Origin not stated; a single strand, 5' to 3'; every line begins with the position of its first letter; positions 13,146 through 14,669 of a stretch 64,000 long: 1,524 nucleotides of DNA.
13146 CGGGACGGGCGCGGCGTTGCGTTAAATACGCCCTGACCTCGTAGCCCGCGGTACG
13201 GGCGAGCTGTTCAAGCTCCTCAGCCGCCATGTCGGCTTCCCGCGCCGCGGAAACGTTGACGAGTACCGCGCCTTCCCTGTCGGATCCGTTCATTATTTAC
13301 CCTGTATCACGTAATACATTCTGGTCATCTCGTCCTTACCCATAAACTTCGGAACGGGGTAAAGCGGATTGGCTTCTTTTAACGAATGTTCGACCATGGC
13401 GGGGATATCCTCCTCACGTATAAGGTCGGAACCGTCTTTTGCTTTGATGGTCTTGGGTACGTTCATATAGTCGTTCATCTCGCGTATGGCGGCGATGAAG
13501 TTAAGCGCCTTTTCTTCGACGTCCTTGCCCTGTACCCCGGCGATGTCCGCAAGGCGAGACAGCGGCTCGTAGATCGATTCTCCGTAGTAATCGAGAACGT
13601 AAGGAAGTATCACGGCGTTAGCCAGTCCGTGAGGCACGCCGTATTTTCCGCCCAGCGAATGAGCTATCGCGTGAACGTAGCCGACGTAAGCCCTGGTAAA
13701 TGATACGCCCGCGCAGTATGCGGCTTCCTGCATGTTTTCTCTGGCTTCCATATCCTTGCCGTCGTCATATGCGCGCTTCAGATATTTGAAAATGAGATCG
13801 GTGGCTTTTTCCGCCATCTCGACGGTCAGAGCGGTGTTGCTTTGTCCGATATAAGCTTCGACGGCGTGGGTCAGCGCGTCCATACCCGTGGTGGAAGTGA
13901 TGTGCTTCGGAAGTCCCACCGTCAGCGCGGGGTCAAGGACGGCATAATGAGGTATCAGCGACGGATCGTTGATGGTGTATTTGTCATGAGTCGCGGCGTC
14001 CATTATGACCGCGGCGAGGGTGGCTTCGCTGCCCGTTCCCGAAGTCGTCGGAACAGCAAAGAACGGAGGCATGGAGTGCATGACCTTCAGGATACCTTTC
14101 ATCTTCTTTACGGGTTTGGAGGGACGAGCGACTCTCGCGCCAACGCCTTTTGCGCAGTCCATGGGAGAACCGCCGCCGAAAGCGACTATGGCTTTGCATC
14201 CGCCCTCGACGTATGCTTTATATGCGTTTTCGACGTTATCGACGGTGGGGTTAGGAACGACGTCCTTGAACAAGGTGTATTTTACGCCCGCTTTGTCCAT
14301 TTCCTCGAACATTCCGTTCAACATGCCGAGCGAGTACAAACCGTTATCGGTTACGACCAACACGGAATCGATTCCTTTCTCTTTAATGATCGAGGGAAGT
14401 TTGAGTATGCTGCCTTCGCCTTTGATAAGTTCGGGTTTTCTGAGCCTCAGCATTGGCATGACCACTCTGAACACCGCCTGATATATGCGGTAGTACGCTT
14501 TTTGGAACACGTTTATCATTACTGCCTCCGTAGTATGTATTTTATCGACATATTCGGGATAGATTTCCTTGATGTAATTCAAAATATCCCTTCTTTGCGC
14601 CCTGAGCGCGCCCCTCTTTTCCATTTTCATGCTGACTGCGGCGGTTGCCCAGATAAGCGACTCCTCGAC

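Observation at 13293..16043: Single 916-aa ORF fusing a GtrA-like membrane domain, a PfkB sugar kinase and an iron alcohol dehydrogenase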

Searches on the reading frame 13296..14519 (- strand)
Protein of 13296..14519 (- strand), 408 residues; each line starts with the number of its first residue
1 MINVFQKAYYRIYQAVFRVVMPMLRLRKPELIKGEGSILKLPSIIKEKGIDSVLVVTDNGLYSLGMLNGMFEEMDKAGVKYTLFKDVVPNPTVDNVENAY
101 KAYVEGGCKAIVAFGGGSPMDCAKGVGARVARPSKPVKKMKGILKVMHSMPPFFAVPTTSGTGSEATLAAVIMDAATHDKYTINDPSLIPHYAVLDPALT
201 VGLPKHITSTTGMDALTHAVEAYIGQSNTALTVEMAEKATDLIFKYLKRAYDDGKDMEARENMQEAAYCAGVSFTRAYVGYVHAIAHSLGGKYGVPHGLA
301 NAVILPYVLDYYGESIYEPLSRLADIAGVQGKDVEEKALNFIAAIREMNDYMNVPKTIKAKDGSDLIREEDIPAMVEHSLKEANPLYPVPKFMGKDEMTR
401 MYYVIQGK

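Call 9: search_solved_structures(query=window:13296-14519:-, max_evalue=1e-20, show_alignments=1)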
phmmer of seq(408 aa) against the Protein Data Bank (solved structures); distinct sequences matched with E-value up to 1e-20: 33.
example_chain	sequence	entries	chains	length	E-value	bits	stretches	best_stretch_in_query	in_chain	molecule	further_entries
8zrl_A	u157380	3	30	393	2e-68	234.6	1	33-386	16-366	NAD-dependent methanol dehydrogenase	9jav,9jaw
3owo_A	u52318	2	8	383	8.4e-67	229.3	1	34-386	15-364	Alcohol dehydrogenase 2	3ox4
3bfj_A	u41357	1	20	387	3.3e-61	210.8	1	51-391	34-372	1,3-propanediol oxidoreductase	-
7qlq_AAA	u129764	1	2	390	1.5e-59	205.4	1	34-382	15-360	Lactaldehyde reductase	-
7qls_AAA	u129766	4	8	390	2.2e-59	204.8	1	34-382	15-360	Lactaldehyde reductase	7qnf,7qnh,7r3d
7qlg_AAA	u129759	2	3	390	3.9e-59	204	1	34-382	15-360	Lactaldehyde reductase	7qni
2bi4_A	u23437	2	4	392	5.8e-59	203.5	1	34-382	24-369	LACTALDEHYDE REDUCTASE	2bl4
1rrm_A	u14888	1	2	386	6.4e-59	203.3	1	34-382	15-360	Lactaldehyde reductase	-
5br4_A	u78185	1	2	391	1.6e-58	202.1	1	34-382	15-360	Lactaldehyde reductase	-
4fr2_A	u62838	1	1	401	2.2e-58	201.5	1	34-401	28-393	1,3-propanediol dehydrogenase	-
8zwd_B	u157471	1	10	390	3.9e-58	200.7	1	29-382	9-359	NAD(P)-dependent methanol dehydrogenase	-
7qnj_AAA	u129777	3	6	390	5e-58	200.4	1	34-382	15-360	Lactaldehyde reductase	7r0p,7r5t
3zdr_A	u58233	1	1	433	3.6e-55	191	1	45-314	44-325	ALCOHOL DEHYDROGENASE DOMAIN OF THE BIFUNCTIONAL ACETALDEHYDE DEHYDROGENASE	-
13he_A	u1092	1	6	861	7.4e-55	189.9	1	24-390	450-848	Aldehyde-alcohol dehydrogenase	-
8uhw_A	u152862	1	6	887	7.4e-55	189.9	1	24-390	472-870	Aldehyde-alcohol dehydrogenase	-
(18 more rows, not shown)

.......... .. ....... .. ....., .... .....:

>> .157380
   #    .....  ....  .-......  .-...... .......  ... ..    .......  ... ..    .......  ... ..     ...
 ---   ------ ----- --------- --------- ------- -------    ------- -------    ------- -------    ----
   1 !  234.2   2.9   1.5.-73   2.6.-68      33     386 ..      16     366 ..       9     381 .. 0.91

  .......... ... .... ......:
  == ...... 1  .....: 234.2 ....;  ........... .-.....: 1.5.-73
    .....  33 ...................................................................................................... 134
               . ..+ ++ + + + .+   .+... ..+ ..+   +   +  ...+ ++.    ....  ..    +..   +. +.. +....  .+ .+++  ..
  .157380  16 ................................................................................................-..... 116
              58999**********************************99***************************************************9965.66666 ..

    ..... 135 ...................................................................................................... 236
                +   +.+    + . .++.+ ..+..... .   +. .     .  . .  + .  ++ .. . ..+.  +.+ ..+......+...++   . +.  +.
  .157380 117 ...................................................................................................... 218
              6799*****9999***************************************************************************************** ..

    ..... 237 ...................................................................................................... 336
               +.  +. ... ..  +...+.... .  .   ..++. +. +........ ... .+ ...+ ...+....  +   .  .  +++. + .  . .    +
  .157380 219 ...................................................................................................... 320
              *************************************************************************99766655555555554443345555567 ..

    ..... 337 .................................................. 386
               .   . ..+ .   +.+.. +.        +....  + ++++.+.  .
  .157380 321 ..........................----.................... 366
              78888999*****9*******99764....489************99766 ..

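Call 19: find_homologous_proteins(query=window:13296-14519:-, max_evalue=1e-30)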
Query window:13296-14519:- (408 aa): 8000 proteins with E <= 1e-30 among 8000 candidates; the best 120 are listed.
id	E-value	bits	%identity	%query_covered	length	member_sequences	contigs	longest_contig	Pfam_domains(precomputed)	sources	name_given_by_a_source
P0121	1.6e-243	826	88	100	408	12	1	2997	PF13685.13,PF25137.1,PF00465.26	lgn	-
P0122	2.3e-201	687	74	100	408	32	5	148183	PF13685.13,PF25137.1,PF00465.26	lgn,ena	-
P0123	7.5e-201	685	73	100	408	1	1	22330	PF13685.13,PF25137.1,PF00465.26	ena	-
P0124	7.9e-201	685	73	100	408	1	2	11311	PF13685.13,PF25137.1,PF00465.26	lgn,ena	-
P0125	9.6e-201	685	74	100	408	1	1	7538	PF13685.13,PF25137.1,PF00465.26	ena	-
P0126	5.2e-199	679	73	100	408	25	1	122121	PF13685.13,PF25137.1,PF00465.26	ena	-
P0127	7.2e-181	620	68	100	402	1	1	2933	PF13685.13,PF25137.1,PF00465.26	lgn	-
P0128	4.4e-179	614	68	100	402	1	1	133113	PF13685.13,PF25137.1,PF00465.26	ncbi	-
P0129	5.8e-179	613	68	100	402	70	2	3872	PF13685.13,PF25137.1,PF00465.26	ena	-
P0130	3.7e-175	601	68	100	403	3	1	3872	PF13685.13,PF25137.1,PF00465.26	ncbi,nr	ncbi:MAG: iron-containing alcohol dehydrogenase [Clostridia bacterium]|nr:iron-containing alcohol de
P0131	6.5e-175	600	67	100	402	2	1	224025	PF13685.13,PF25137.1,PF00465.26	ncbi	-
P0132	2.4e-173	595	65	100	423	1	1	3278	PF13685.13,PF25137.1,PF00465.26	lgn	-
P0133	5.0e-173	594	65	100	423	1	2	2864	PF13685.13,PF25137.1,PF00465.26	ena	-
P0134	5.2e-173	594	65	100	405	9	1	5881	PF13685.13,PF25137.1,PF00465.26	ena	-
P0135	3.3e-171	588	65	99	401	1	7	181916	PF13685.13,PF25137.1,PF00465.26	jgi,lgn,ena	-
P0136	3.6e-171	588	65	99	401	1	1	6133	PF13685.13,PF25137.1,PF00465.26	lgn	-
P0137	6.5e-171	587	65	99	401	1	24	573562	PF13685.13,PF25137.1,PF00465.26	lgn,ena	-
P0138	6.7e-171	587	65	99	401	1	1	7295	PF13685.13,PF25137.1,PF00465.26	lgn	-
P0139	9.2e-171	586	65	99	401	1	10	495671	PF13685.13,PF25137.1,PF00465.26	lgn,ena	-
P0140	1.2e-170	586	65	99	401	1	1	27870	PF13685.13,PF25137.1,PF00465.26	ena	-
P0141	1.2e-170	586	65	99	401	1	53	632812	PF13685.13,PF25137.1,PF00465.26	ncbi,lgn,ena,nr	ncbi:MAG: iron-containing alcohol dehydrogenase [Eubacteriales bacterium]|nr:iron-containing alcohol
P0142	1.2e-170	586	65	99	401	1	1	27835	PF13685.13,PF25137.1,PF00465.26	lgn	-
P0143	1.3e-170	586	65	99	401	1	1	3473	PF13685.13,PF25137.1,PF00465.26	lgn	-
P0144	1.9e-170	585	65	99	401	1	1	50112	PF13685.13,PF25137.1,PF00465.26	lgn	-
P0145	2.4e-170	585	65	99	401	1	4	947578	PF13685.13,PF25137.1,PF00465.26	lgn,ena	-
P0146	4.1e-170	584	65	99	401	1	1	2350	PF13685.13,PF25137.1,PF00465.26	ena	-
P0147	4.6e-170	584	65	99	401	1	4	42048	PF13685.13,PF25137.1,PF00465.26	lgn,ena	-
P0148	4.8e-170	584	65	99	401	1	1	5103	PF13685.13,PF25137.1,PF00465.26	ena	-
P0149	5.3e-170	584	65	99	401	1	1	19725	PF13685.13,PF25137.1,PF00465.26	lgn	-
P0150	6.2e-170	584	65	99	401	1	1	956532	PF13685.13,PF25137.1,PF00465.26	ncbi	-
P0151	1.3e-169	583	65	99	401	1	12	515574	PF13685.13,PF25137.1,PF00465.26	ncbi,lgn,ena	-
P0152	1.3e-169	583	65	99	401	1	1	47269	PF13685.13,PF25137.1,PF00465.26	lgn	-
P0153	1.5e-169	582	64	99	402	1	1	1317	PF13685.13,PF25137.1,PF00465.26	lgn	-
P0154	1.0e-168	580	65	99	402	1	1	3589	PF13685.13,PF25137.1,PF00465.26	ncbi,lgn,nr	ncbi:MAG: iron-containing alcohol dehydrogenase [Clostridia bacterium]|nr:iron-containing alcohol de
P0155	2.1e-166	572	63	99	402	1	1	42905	PF13685.13,PF25137.1,PF00465.26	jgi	jgi:alcohol dehydrogenase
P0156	7.6e-166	570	63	99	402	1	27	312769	PF13685.13,PF25137.1,PF00465.26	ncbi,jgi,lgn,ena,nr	ncbi:MAG: iron-containing alcohol dehydrogenase [Clostridiales bacterium]|jgi:alcohol dehydrogenase 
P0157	8.2e-166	570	63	99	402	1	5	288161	PF13685.13,PF25137.1,PF00465.26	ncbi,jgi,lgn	jgi:alcohol dehydrogenase class IV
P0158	9.9e-166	570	63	99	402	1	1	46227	PF13685.13,PF25137.1,PF00465.26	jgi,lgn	-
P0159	1.0e-165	570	63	99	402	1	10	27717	PF13685.13,PF25137.1,PF00465.26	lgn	-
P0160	1.3e-165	569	64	99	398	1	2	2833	PF13685.13,PF25137.1,PF00465.26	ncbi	ncbi:MAG: iron-containing alcohol dehydrogenase [Bacillota bacterium]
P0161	1.4e-165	569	63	99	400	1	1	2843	PF13685.13,PF25137.1,PF00465.26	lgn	-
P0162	1.8e-165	569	63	99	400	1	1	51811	PF13685.13,PF25137.1,PF00465.26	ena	-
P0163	1.9e-165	569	63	99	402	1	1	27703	PF13685.13,PF25137.1,PF00465.26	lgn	-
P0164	2.1e-165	569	63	99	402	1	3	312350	PF13685.13,PF25137.1,PF00465.26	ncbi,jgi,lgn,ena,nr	ncbi:MAG TPA: iron-containing alcohol dehydrogenase [Clostridia bacterium]|jgi:alcohol dehydrogenase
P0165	2.7e-165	568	63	99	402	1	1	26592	PF13685.13,PF25137.1,PF00465.26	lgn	-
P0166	4.7e-165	568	63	99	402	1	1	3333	PF13685.13,PF25137.1,PF00465.26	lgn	-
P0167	5.6e-165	567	63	100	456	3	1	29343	PF13685.13,PF25137.1,PF00465.26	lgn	-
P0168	1.1e-164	566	63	99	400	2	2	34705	PF13685.13,PF25137.1,PF00465.26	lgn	-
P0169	3.8e-163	561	62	97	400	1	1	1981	PF13685.13,PF25137.1,PF00465.26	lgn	-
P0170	6.0e-163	561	62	99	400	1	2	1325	PF13685.13,PF25137.1,PF00465.26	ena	-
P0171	1.1e-161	557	63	100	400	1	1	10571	PF13685.13,PF25137.1,PF00465.26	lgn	-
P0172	4.2e-161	555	62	100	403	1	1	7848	PF13685.13,PF25137.1,PF00465.26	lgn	-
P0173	1.8e-160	553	62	100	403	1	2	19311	PF13685.13,PF25137.1,PF00465.26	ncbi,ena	-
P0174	2.0e-160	552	63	99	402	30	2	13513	PF13685.13,PF25137.1,PF00465.26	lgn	-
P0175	3.1e-160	552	60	99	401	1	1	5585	PF13685.13,PF25137.1,PF00465.26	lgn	-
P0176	4.0e-160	551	62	99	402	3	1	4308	PF13685.13,PF25137.1,PF00465.26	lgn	-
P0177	4.7e-160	551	65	94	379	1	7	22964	PF13685.13,PF25137.1,PF00465.26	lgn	-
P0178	6.7e-160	551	66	94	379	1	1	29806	PF13685.13,PF25137.1,PF00465.26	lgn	-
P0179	8.7e-160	550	65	94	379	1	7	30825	PF13685.13,PF25137.1,PF00465.26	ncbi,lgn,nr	ncbi:MAG: iron-containing alcohol dehydrogenase [Clostridia bacterium]|nr:iron-containing alcohol de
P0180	1.7e-159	549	61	99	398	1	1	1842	PF13685.13,PF25137.1,PF00465.26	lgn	-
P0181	1.8e-159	549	60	99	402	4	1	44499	PF13685.13,PF25137.1,PF00465.26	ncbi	-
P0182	1.8e-159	549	65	94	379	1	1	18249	PF13685.13,PF25137.1,PF00465.26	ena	-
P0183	2.1e-159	549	61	100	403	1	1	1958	PF13685.13,PF25137.1,PF00465.26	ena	-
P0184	3.2e-159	548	62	98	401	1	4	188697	PF13685.13,PF25137.1,PF00465.26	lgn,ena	-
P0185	3.7e-159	548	61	100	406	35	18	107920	PF13685.13,PF25137.1,PF00465.26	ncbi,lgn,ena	-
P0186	6.5e-159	547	61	99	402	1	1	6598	PF13685.13,PF25137.1,PF00465.26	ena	-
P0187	1.0e-158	547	61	100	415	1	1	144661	PF13685.13,PF25137.1,PF00465.26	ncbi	-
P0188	1.2e-158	547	61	100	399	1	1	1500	PF13685.13,PF25137.1,PF00465.26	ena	-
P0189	1.8e-158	546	59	99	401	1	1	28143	PF13685.13,PF25137.1,PF00465.26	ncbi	-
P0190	1.9e-158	546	59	99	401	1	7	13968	PF13685.13,PF25137.1,PF00465.26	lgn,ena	-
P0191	1.9e-158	546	59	99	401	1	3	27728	PF13685.13,PF25137.1,PF00465.26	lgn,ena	-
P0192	1.9e-158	546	59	99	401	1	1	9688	PF13685.13,PF25137.1,PF00465.26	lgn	-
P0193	2.3e-158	546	59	99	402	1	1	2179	PF13685.13,PF25137.1,PF00465.26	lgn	-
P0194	2.3e-158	546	60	99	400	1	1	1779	PF13685.13,PF25137.1,PF00465.26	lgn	-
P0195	3.1e-158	545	61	98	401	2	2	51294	PF13685.13,PF25137.1,PF00465.26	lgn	-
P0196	3.2e-158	545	60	100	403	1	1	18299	PF13685.13,PF25137.1,PF00465.26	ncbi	-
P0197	3.5e-158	545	60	100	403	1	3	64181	PF13685.13,PF25137.1,PF00465.26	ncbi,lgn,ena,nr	ncbi:MAG: iron-containing alcohol dehydrogenase [Clostridia bacterium]|nr:iron-containing alcohol de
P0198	5.1e-158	544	61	99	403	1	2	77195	PF13685.13,PF25137.1,PF00465.26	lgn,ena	-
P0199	5.5e-158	544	62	100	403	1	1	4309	PF13685.13,PF25137.1,PF00465.26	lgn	-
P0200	9.4e-158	544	61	99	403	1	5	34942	PF13685.13,PF25137.1,PF00465.26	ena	-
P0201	1.4e-157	543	61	99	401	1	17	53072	PF13685.13,PF25137.1,PF00465.26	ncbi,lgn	-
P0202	1.4e-157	543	62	100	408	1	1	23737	PF13685.13,PF25137.1,PF00465.26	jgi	jgi:alcohol dehydrogenase class IV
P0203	1.4e-157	543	61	99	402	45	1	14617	PF13685.13,PF25137.1,PF00465.26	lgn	-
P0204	1.5e-157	543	61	99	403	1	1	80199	PF13685.13,PF25137.1,PF00465.26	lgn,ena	-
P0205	1.6e-157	543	60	99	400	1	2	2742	PF13685.13,PF25137.1,PF00465.26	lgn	-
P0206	1.6e-157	543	61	98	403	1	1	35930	PF13685.13,PF25137.1,PF00465.26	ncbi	-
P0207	1.7e-157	543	60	99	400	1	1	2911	PF13685.13,PF25137.1,PF00465.26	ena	-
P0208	2.1e-157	542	60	99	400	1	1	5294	PF13685.13,PF25137.1,PF00465.26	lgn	-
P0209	2.2e-157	542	59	99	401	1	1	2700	PF13685.13,PF25137.1,PF00465.26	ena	-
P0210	2.2e-157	542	60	99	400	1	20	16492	PF13685.13,PF25137.1,PF00465.26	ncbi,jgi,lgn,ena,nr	ncbi:MAG: iron-containing alcohol dehydrogenase [Clostridia bacterium]|nr:iron-containing alcohol de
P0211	2.4e-157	542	61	98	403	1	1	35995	PF13685.13,PF25137.1,PF00465.26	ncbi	-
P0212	2.5e-157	542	59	99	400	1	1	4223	PF13685.13,PF25137.1,PF00465.26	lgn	-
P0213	2.6e-157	542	59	99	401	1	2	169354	PF13685.13,PF25137.1,PF00465.26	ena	-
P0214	2.7e-157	542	61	99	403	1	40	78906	PF13685.13,PF25137.1,PF00465.26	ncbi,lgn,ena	-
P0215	2.8e-157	542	59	99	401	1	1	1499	PF13685.13,PF25137.1,PF00465.26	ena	-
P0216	2.9e-157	542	59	99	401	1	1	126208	PF13685.13,PF25137.1,PF00465.26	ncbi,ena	-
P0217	3.9e-157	542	61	99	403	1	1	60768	PF13685.13,PF25137.1,PF00465.26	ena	-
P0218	3.9e-157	542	59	99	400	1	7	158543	PF13685.13,PF25137.1,PF00465.26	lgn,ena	-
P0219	4.0e-157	542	61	99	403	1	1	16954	PF13685.13,PF25137.1,PF00465.26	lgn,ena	-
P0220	4.9e-157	541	59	99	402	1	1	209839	PF13685.13,PF25137.1,PF00465.26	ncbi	-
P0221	5.2e-157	541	60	100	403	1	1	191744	PF13685.13,PF25137.1,PF00465.26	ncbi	-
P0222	6.0e-157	541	60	98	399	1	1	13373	PF13685.13,PF25137.1,PF00465.26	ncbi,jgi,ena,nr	ncbi:MAG: alcohol dehydrogenase, class [Firmicutes bacterium]|nr:alcohol dehydrogenase, class [Bacil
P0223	6.7e-157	541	60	99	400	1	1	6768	PF13685.13,PF25137.1,PF00465.26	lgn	-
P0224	6.9e-157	541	63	95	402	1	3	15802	PF13685.13,PF25137.1,PF00465.26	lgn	-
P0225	7.2e-157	541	61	99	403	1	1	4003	PF13685.13,PF25137.1,PF00465.26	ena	-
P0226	7.3e-157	541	60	99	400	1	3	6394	PF13685.13,PF25137.1,PF00465.26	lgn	-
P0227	7.6e-157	541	59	99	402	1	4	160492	PF13685.13,PF25137.1,PF00465.26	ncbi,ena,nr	ncbi:MAG: iron-containing alcohol dehydrogenase [Clostridia bacterium]|nr:iron-containing alcohol de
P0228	8.2e-157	540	60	99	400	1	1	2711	PF13685.13,PF25137.1,PF00465.26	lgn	-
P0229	8.3e-157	540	61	98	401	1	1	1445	PF13685.13,PF25137.1,PF00465.26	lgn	-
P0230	8.9e-157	540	60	100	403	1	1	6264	PF13685.13,PF25137.1,PF00465.26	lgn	-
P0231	9.1e-157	540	61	99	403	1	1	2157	PF13685.13,PF25137.1,PF00465.26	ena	-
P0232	9.7e-157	540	60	98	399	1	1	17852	PF13685.13,PF25137.1,PF00465.26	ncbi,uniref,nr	ncbi:iron-containing alcohol dehydrogenase [Bacillus suaedaesalsae]|uniref:Iron-containing alcohol d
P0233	9.9e-157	540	60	99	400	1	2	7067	PF13685.13,PF25137.1,PF00465.26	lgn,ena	-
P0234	1.0e-156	540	61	99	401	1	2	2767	PF13685.13,PF25137.1,PF00465.26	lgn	-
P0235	1.1e-156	540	62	99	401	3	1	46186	PF13685.13,PF25137.1,PF00465.26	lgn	-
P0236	1.1e-156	540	60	100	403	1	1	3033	PF13685.13,PF25137.1,PF00465.26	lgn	-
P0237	1.1e-156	540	62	99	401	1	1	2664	PF13685.13,PF25137.1,PF00465.26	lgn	-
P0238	1.4e-156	540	61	97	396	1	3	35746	PF13685.13,PF25137.1,PF00465.26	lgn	-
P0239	1.5e-156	540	61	98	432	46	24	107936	PF13685.13,PF25137.1,PF00465.26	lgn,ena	-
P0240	1.5e-156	540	61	99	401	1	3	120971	PF13685.13,PF25137.1,PF00465.26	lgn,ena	-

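Call 20: find_encoding_contigs(protein=P0122, flank=7000, max_places=3)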
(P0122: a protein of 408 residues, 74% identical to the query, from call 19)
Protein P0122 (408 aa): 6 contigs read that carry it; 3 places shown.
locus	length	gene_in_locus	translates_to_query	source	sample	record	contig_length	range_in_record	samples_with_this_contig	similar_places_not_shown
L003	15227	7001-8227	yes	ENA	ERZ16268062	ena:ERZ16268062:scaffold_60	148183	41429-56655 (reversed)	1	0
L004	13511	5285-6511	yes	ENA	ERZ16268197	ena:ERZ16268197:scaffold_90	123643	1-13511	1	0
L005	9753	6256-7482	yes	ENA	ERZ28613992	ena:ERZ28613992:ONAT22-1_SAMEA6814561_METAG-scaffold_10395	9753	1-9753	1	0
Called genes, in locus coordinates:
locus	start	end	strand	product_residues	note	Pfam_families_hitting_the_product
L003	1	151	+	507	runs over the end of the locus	-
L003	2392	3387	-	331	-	PF21948:LplA-B_cat, PF03099:BPL_LplA_LipB, PF10437:Lip_prot_lig_C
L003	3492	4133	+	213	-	PF01081:Aldolase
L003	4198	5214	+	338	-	PF00294:PfkB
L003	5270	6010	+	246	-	-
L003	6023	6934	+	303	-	PF00294:PfkB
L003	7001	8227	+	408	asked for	PF00465:Fe-ADH, PF13685:Fe-ADH_2, PF25137:ADH_Fe_C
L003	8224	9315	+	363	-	PF13167:GTP-bdg_N, PF03193:RsgA_GTPase (faint), PF02421:FeoB_N (faint), PF16360:GTP-bdg_M, PF01926:MMR_HSR1, PF16897:MMR_HSR1_Xtn (weak)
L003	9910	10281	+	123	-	-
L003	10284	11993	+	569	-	PF00587:tRNA-synt_2b, PF04073:tRNA_edit, PF03129:HGTP_anticodon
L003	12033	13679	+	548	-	-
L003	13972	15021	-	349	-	PF01569:PAP2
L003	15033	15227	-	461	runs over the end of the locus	PF28494:GlyRS_ins_1 (weak), PF00587:tRNA-synt_2b, PF03129:HGTP_anticodon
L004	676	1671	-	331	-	PF21948:LplA-B_cat, PF03099:BPL_LplA_LipB, PF10437:Lip_prot_lig_C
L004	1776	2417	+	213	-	PF01081:Aldolase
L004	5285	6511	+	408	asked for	PF00465:Fe-ADH, PF13685:Fe-ADH_2, PF25137:ADH_Fe_C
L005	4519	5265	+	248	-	PF04138:GtrA_DPMS_TM (faint)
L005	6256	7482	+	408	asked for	PF00465:Fe-ADH, PF13685:Fe-ADH_2, PF25137:ADH_Fe_C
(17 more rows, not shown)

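Call 21: find_encoding_contigs(protein=P0121, flank=7000, max_places=2)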
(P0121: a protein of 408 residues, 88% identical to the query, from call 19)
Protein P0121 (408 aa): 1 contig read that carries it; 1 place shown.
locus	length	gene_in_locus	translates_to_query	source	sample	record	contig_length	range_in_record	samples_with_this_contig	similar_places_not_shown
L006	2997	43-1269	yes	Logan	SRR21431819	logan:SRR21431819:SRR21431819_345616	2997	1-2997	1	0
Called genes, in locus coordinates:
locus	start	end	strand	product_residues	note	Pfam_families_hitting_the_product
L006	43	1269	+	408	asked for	PF00465:Fe-ADH, PF13685:Fe-ADH_2, PF25137:ADH_Fe_C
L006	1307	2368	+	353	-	PF13167:GTP-bdg_N, PF16360:GTP-bdg_M, PF01926:MMR_HSR1, PF02421:FeoB_N (weak)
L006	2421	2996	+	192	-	?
